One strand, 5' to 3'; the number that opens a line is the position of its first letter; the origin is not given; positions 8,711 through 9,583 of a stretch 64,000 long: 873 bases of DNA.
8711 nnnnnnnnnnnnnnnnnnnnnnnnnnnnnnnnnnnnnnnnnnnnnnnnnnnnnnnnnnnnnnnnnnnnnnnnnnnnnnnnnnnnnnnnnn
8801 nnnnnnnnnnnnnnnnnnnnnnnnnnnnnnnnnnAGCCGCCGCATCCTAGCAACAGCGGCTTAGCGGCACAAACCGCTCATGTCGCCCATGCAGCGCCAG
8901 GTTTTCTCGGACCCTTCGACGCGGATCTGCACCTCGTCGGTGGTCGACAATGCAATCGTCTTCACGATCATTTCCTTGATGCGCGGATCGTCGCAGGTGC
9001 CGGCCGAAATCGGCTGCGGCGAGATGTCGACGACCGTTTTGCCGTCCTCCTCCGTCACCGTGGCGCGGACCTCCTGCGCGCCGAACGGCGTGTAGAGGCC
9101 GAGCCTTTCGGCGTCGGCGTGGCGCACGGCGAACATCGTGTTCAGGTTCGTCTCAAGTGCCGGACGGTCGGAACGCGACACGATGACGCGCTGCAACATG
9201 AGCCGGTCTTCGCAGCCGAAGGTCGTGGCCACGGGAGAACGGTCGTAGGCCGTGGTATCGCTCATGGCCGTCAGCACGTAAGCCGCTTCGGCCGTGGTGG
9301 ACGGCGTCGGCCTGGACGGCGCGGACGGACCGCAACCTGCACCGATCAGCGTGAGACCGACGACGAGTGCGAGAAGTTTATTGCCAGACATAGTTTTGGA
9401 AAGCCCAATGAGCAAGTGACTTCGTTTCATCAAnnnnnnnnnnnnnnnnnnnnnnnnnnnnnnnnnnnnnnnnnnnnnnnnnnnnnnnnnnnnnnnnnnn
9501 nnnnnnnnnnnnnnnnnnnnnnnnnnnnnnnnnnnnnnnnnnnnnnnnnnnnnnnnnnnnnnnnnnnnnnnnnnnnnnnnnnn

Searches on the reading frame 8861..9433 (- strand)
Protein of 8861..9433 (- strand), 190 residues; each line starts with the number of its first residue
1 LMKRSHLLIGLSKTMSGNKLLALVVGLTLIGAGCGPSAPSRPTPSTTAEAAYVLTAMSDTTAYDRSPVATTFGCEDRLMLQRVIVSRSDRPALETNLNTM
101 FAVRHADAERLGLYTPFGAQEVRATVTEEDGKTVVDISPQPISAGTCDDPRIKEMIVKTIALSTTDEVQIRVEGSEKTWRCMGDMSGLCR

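Call 103: search_protein_families(library=pfam, proteins=[window:8861-9433:-], max_evalue=0.01)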
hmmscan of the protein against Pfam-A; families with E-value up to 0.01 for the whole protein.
window:8861-9433:- (190 aa): 1 family
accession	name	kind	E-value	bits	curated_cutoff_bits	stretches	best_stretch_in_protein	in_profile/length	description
PF10646.14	Germane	-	0.0077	17.2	23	0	113-177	48-116/117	Sporulation and spore germination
